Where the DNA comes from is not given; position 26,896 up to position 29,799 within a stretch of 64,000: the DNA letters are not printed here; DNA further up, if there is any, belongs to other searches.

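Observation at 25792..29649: Accessory patch: signal-peptide TIR protein, HigB/HigA-type TA pair and a membrane-anchored KAP NTPase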

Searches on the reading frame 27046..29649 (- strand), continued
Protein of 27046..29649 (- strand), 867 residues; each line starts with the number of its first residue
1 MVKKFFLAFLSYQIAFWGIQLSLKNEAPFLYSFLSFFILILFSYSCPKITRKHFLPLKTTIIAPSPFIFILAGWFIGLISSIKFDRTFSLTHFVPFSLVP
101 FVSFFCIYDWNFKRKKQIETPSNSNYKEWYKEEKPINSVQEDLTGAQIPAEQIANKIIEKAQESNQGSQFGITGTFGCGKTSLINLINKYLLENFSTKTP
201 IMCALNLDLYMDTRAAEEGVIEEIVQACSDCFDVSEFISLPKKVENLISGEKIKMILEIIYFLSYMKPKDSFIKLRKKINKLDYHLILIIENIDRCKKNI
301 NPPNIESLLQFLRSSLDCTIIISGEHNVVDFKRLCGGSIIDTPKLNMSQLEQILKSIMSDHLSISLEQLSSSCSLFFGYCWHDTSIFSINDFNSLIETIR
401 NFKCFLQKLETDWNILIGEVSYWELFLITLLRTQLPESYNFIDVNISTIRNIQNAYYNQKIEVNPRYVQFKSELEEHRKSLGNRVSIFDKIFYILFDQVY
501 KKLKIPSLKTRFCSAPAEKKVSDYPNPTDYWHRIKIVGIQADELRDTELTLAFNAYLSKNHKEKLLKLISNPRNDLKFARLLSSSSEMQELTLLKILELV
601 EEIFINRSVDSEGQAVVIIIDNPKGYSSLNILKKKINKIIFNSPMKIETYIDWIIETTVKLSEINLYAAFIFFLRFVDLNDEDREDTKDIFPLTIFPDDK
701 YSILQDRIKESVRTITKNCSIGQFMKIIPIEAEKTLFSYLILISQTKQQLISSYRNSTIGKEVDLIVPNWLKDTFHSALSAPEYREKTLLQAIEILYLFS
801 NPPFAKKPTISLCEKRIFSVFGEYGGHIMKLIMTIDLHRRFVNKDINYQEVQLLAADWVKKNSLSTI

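Call 60: search_solved_structures(query=A3, max_evalue=0.1)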
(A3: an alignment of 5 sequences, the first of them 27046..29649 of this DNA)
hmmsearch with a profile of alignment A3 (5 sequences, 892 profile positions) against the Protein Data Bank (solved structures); distinct sequences matched with E-value up to 0.1: 38.
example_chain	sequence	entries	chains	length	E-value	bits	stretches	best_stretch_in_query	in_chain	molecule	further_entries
8buu_9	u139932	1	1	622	1.8e-05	26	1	200-223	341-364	ExpZ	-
9vvi_W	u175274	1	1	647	2.8e-05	25.4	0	199-226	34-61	Probable ATP-binding protein YheS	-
9nlh_H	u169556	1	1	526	5.4e-05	24.4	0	199-226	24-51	YheS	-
6ha8_V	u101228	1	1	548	0.00034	21.8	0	199-227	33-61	Nucleotide-binding protein ExpZ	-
7nhk_0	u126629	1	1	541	0.0028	18.8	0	199-227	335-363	ABC-F type ribosomal protection protein Lsa(A)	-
8hvh_A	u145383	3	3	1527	0.0035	18.4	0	197-227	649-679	ATP-binding cassette sub-family C member 3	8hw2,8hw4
8izp_A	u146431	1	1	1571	0.0043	18.1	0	197-227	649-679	ATP-binding cassette sub-family C member 3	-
2ix8_A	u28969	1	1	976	0.0082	17.2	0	203-231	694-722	ELONGATION FACTOR 3A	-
8yld_v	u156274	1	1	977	0.0082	17.2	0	203-231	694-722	Elongation factor 3A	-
2iw3_A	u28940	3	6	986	0.0084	17.2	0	203-231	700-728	ELONGATION FACTOR 3A | ELONGATION FACTOR 3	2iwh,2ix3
5w81_A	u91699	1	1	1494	0.0086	17.2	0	200-225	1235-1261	Cystic fibrosis transmembrane conductance regulator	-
5uar_A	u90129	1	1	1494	0.0086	17.2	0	200-225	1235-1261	Cystic fibrosis transmembrane conductance regulator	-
8ylr_v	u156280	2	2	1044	0.0095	17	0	203-231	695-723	Elongation factor 3A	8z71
7b7d_EF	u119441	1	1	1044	0.0095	17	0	203-231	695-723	Elongation factor 3A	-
5zlu_EE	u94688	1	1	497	0.03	15.4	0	197-223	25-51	Macrolide efflux protein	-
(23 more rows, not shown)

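Call 64: find_encoding_contigs(protein=P0128, flank=8000, max_places=1)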
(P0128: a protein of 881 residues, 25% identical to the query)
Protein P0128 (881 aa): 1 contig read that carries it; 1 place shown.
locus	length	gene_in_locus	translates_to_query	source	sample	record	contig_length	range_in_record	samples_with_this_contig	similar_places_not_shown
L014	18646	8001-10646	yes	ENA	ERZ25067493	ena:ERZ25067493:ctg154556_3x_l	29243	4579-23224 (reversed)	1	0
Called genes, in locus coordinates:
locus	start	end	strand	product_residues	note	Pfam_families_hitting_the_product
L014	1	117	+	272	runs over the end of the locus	-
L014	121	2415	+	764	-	PF04851:ResIII (faint), PF00270:DEAD (faint), PF00580:UvrD-helicase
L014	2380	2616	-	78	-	-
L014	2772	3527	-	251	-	-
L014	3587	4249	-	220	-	-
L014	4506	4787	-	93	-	-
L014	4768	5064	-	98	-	-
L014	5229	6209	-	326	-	-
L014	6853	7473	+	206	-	-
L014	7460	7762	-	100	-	-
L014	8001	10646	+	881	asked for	PF07693:KAP_NTPase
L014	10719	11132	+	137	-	-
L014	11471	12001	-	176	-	-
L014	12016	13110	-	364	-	PF01637:ATPase_2 (faint), PF13191:AAA_16, PF04471:Mrr_cat, PF22722:NA-iREase1 (weak)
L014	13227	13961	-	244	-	-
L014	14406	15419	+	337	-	-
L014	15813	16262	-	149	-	-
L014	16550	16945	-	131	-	-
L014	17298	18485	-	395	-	PF13481:AAA_25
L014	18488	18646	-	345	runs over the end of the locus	PF01807:Zn_ribbon_DnaG, PF13155:Toprim_2 (weak)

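Call 66: search_protein_families(library=pfam, proteins=[L008:838-2154:+, L008:2464-3513:+, L008:3623-5395:+, L008:8545-9960:-, L008:10419-11660:-, L011:7437-7820:+, L014:10719-11132:+], max_evalue=0.001)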
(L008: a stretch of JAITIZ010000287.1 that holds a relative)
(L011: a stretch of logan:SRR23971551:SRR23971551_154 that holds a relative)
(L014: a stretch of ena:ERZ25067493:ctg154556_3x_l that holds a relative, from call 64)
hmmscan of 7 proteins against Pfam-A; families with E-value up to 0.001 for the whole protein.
L008:838-2154:+ (438 aa): 0 families

L008:2464-3513:+ (349 aa): 1 family
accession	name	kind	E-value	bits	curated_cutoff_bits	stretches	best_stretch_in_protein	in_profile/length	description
PF07610.17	DUF1573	-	1.2e-16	61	26.1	1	40-127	2-88/98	Protein of unknown function (DUF1573)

L008:3623-5395:+ (590 aa): 2 families
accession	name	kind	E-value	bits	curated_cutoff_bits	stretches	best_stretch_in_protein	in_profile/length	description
PF13231.12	PMT_2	-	6.4e-05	23.7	26.1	1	119-260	24-158/160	Dolichyl-phosphate-mannose-protein mannosyltransferase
PF02366.24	PMT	-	0.00025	21.1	22.7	1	119-266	85-236/245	Dolichyl-phosphate-mannose-protein mannosyltransferase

L008:8545-9960:- (471 aa): 1 family
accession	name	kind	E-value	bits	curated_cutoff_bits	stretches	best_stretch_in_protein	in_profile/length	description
PF04413.22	Glycos_transf_N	-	1.2e-54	185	23.9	1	52-224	5-178/179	3-Deoxy-D-manno-octulosonic-acid transferase (kdotransferase)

L008:10419-11660:- (413 aa): 1 family
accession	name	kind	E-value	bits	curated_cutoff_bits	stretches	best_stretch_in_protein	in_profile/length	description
PF13562.11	NTP_transf_4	-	5.5e-13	49.8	27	1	3-166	1-143/153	Sugar nucleotidyl transferase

L011:7437-7820:+ (127 aa): 0 families

L014:10719-11132:+ (137 aa): 0 families

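Call 70: find_related_loci(query=A3, collection=viral_contigs, flank=8000)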
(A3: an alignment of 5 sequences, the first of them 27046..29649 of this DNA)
Query A3 (867 aa) in viral_contigs; peptide patterns used: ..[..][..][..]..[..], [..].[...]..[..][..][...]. (x = any residue, [..] = any of these).
342 stretches matched a pattern, but none encodes a relative of the query by tblastn (E <= 1e-3).

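Call 82: search_dna_similar(query=window:27046-29649:-, collection=plasmids, mode=protein, max_evalue=0.001, max_rows=12)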
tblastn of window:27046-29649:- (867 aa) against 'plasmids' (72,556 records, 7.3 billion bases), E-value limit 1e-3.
No match.

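Call 83: search_dna_similar(query=window:27046-29649:-, collection=phages, mode=protein, max_evalue=0.001, max_rows=8)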
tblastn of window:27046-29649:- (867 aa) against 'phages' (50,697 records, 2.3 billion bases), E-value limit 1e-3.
No match.
